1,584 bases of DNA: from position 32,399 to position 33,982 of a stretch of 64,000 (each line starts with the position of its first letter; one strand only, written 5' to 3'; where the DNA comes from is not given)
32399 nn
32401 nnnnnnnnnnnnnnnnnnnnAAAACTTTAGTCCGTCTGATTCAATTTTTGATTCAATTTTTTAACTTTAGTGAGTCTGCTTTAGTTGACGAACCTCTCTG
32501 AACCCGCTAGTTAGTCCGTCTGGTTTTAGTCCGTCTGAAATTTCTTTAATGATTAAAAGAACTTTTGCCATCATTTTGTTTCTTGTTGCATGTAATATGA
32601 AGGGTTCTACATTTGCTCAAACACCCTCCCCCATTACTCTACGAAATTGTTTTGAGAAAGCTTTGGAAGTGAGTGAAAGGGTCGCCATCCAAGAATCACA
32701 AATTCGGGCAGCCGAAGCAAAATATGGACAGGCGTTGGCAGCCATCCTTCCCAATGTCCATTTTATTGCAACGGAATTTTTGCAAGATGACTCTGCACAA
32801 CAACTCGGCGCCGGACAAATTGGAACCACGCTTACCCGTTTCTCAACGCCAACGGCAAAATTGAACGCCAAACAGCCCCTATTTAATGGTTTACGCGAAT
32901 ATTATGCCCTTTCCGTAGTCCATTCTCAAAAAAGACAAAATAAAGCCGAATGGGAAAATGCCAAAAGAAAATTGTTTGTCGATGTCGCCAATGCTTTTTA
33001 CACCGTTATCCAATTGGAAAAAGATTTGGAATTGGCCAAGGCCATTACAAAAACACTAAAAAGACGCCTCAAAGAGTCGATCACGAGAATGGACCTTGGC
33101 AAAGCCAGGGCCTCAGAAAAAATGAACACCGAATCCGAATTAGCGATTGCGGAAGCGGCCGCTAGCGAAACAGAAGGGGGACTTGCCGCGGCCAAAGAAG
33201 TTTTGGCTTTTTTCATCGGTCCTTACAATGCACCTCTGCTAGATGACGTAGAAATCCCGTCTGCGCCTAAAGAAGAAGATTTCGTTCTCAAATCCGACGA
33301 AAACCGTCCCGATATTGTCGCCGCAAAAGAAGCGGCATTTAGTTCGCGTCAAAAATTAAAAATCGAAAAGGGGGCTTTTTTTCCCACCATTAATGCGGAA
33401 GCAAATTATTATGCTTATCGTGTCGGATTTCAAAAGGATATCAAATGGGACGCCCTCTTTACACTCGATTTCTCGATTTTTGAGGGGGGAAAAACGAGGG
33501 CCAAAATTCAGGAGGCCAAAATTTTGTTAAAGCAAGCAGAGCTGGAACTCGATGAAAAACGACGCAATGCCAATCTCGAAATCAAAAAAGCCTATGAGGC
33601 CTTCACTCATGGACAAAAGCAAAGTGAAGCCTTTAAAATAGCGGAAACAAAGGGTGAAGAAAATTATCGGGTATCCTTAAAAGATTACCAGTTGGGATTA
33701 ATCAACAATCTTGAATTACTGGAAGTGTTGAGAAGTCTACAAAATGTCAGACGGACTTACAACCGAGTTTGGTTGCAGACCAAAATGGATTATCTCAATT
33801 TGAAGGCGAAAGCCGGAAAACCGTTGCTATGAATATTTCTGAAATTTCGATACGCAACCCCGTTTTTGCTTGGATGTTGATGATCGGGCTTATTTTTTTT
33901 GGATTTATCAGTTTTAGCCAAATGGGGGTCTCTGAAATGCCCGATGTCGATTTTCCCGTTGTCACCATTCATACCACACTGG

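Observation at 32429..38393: Extreme local over-representation of the 10-mer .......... (reverse complement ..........) on both strands, inside and outside genes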

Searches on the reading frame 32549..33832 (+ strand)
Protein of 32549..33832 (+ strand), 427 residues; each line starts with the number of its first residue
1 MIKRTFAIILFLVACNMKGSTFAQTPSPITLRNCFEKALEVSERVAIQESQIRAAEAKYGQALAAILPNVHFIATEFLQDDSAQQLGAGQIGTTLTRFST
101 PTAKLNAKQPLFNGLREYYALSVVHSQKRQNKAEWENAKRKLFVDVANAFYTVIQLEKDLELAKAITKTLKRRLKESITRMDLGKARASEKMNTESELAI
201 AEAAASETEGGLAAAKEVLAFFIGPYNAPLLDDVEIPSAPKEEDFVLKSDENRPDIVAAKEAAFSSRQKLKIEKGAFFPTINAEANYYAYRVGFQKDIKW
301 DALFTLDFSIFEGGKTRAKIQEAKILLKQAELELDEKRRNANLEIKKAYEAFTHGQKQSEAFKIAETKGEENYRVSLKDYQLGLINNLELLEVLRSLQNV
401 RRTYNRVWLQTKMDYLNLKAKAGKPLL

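Call 6: search_protein_families(library=pfam, proteins=[window:32549-33832:+])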
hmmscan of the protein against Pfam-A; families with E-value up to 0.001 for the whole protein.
window:32549-33832:+ (427 aa): 1 family
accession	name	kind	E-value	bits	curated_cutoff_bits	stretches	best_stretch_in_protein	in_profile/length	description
PF02321.23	OEP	-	1.5e-42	145.9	22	2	244-419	3-183/187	Outer membrane efflux protein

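Call 8: find_encoding_contigs(protein=window:32549-33832:+, flank=10000, max_places=6)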
Protein window:32549-33832:+ (427 aa): no gene with exactly this product is on record in the collection.

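Call 18: find_homologous_proteins(query=window:32549-33832:+, max_evalue=1e-20)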
Query window:32549-33832:+ (427 aa): 22 proteins with E <= 1e-20 among 8000 candidates.
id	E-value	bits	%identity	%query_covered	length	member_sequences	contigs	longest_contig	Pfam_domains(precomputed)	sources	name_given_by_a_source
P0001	9.2e-261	882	100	96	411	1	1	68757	PF02321.24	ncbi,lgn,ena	-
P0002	4.5e-167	574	62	100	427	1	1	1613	PF02321.24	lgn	-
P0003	8.4e-167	573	65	98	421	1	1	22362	PF02321.24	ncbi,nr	ncbi:MAG: TolC family protein [Deltaproteobacteria bacterium]|nr:TolC family protein [Deltaproteobac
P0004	6.3e-162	557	62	100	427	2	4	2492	PF02321.24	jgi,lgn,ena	-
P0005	2.7e-161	555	62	99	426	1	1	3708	PF02321.24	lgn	-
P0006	6.9e-144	498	57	95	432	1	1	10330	PF02321.24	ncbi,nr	ncbi:MAG: TolC family protein [Deltaproteobacteria bacterium]|nr:TolC family protein [Deltaproteobac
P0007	2.6e-128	447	53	96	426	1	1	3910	PF02321.24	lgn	-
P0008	1.0e-120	422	49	100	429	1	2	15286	PF02321.24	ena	-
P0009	2.7e-119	417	51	95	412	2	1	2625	PF02321.24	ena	-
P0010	3.5e-117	410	49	95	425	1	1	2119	PF02321.24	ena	-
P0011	6.9e-95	337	41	99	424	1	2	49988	PF02321.24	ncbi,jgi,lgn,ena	-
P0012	8.6e-71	257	39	93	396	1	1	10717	PF02321.24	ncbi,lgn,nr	ncbi:MAG: TolC family protein [Deltaproteobacteria bacterium]|nr:TolC family protein [Deltaproteobac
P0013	1.2e-64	237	34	99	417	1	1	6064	PF02321.24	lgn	-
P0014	5.4e-52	195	30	98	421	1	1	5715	PF02321.24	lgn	-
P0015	5.0e-47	179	30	100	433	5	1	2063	PF02321.24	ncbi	-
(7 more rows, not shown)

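Call 19: find_encoding_contigs(protein=P0001, flank=10000, max_places=3)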
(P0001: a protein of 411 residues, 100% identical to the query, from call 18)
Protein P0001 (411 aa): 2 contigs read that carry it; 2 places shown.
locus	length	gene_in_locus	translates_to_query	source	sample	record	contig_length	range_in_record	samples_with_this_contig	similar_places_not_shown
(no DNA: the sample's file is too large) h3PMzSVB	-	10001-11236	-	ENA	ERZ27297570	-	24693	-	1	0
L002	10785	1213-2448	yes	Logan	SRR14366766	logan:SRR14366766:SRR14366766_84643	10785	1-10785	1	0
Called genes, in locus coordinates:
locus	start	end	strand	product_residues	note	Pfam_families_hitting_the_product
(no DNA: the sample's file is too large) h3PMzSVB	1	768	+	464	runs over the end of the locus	PF00512:HisKA, PF02518:HATPase_c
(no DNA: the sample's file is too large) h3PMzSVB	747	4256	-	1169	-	PF02574:S-methyl_trans, PF00809:Pterin_bind, PF02607:B12-binding_2, PF02310:B12-binding, PF02965:Met_synt_B12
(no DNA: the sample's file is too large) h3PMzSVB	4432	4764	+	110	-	PF01329:Pterin_4a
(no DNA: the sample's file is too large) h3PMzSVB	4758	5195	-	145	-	PF23892:Ig_CycH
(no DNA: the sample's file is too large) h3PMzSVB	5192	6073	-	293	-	PF14378:PAP2_3 (weak), PF01569:PAP2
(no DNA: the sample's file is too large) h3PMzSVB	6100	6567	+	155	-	-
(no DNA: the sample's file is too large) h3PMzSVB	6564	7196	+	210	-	-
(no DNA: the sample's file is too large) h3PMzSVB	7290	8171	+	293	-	PF02582:DUF155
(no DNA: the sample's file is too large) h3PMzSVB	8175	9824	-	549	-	PF13541:ChlI, PF01078:Mg_chelatase, PF00493:MCM (weak), PF13335:Mg_chelatase_C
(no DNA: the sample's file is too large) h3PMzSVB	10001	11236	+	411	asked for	PF02321:OEP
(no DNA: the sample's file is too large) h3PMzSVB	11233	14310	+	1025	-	PF00873:ACR_tran, PF03176:MMPL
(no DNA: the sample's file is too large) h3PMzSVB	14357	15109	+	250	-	-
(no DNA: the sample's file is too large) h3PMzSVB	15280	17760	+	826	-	PF12705:PDDEXK_1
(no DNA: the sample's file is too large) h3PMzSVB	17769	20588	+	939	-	PF00580:UvrD-helicase, PF13245:AAA_19, PF13361:UvrD_C, PF13538:UvrD_C_2 (faint), PF12705:PDDEXK_1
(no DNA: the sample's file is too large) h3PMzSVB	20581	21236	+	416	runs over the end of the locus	PF08886:GshA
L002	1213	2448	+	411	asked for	PF02321:OEP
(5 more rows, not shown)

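Call 20: find_encoding_contigs(protein=P0003, flank=10000, max_places=3)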
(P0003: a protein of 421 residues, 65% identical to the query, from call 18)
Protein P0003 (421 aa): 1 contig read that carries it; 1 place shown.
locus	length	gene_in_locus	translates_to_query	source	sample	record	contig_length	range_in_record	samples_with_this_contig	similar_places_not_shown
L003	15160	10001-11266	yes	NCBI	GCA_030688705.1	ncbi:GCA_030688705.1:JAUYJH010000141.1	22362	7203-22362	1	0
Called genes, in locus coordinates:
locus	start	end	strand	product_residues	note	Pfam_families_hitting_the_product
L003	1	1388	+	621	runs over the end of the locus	PF00069:Pkinase, PF07714:PK_Tyr_Ser-Thr, PF08308:PEGA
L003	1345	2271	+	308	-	PF16697:Yop-YscD_cpl, PF00498:FHA, PF00990:GGDEF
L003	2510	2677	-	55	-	-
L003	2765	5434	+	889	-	PF00912:Transgly, PF17092:PCB_OB (weak), PF00905:Transpeptidase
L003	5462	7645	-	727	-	PF25021:TEN_NHL (faint), PF01436:NHL (faint), PF01731:Arylesterase (faint), PF08450:SGL (faint)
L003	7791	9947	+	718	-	PF03571:Peptidase_M49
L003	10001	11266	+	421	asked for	PF02321:OEP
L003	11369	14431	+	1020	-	PF00873:ACR_tran, PF03176:MMPL (faint)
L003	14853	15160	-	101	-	?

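Call 33: find_encoding_contigs(protein=P0006, flank=10000, max_places=2)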
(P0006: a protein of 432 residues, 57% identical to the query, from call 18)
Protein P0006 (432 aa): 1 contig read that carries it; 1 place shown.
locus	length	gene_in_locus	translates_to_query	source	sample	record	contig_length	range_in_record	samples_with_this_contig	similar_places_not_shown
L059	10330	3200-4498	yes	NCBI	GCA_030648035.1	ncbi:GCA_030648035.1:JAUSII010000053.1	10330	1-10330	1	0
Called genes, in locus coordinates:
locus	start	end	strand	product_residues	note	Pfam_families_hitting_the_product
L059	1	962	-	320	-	?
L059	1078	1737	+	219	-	-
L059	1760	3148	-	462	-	PF00083:Sugar_tr, PF06609:TRI12, PF07690:MFS_1, PF13347:MFS_2 (faint)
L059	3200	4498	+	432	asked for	PF02321:OEP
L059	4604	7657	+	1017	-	PF00873:ACR_tran, PF03176:MMPL (faint)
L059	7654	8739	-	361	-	PF14938:SNAP (weak)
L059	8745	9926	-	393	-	-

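Call 34: find_encoding_contigs(protein=P0011, flank=10000, max_places=2)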
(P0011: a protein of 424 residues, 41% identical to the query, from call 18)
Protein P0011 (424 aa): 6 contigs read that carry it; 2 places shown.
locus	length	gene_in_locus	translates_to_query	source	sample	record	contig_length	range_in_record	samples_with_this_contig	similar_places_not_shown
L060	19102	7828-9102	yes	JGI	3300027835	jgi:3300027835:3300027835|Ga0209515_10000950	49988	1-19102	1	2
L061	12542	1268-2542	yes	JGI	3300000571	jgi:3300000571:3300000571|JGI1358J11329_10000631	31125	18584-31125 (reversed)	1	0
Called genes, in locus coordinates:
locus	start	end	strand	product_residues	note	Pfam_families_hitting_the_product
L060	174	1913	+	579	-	-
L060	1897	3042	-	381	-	PF00730:HhH-GPD, PF00633:HHH, PF14815:NUDIX_4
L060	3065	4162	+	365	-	PF01073:3Beta_HSD, PF01370:Epimerase, PF04321:RmlD_sub_bind (weak), PF05368:NmrA, PF13460:NAD_binding_10, PF16363:GDP_Man_Dehyd, PF07993:NAD_binding_4 (weak)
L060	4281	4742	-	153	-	PF22811:Zn_ribbon_NrdR, PF03477:ATP-cone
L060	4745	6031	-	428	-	PF00464:SHMT, PF00155:Aminotran_1_2 (weak)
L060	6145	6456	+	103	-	PF02604:PhdYeFM_antitox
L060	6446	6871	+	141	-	PF01850:PIN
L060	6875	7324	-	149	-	PF02502:LacAB_rpiB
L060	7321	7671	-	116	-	PF00550:PP-binding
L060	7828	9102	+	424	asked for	PF02321:OEP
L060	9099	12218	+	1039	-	PF00873:ACR_tran, PF03176:MMPL (weak)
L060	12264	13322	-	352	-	-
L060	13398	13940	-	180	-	PF02620:YceD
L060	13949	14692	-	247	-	PF00117:GATase, PF07722:Peptidase_C26 (faint)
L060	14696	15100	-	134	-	PF01242:PTPS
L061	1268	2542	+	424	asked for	PF02321:OEP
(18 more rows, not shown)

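Call 65: find_homologous_proteins(query=L003:1345-2271:+, max_evalue=1e-30)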
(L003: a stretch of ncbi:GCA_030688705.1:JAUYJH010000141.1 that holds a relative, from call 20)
Query L003:1345-2271:+ (308 aa): 4505 proteins with E <= 1e-30 among 8000 candidates; the best 120 are listed.
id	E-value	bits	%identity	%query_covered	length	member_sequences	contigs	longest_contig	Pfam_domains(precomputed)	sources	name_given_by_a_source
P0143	3.7e-171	586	90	98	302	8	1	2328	PF00498.32,PF16697.11,PF00990.27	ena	-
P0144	2.3e-165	567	87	97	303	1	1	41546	PF00498.32,PF16697.11,PF00990.27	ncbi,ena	-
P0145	1.7e-152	524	79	97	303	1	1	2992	PF00498.32,PF16697.11,PF00990.27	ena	-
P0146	5.7e-134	464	70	97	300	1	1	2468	PF00498.32,PF16697.11,PF00990.27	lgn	-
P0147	4.5e-133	461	71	96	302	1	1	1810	PF00498.32,PF16697.11,PF00990.27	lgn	-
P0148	1.5e-130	452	67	98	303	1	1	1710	PF00498.32,PF16697.11,PF00990.27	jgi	-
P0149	7.5e-130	450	69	96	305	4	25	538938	PF00498.32,PF16697.11,PF00990.27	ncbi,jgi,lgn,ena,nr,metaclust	ncbi:MAG: hypothetical protein A2W61_08195 [Deltaproteobacteria bacterium RIFCSPLOWO2_01_44_7]|nr:MA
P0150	4.4e-128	444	68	96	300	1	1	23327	PF00498.32,PF16697.11,PF00990.27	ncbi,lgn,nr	ncbi:MAG: GGDEF domain-containing protein [Deltaproteobacteria bacterium]|nr:GGDEF domain-containing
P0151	5.2e-127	441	66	96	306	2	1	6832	PF00498.32,PF16697.11,PF00990.27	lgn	-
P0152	1.1e-126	440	70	96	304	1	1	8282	PF00498.32,PF16697.11,PF00990.27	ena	-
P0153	1.3e-126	440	69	95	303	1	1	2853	PF00498.32,PF16697.11,PF00990.27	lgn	-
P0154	2.6e-126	439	69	95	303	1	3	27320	PF00498.32,PF16697.11,PF00990.27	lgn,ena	-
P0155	6.0e-125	434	65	96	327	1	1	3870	PF00498.32,PF16697.11,PF00990.27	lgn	-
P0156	1.1e-124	433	67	97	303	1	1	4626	PF00498.32,PF16697.11,PF00990.27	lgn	-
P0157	7.5e-124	431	66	96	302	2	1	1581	PF00498.32,PF16697.11,PF00990.27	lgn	-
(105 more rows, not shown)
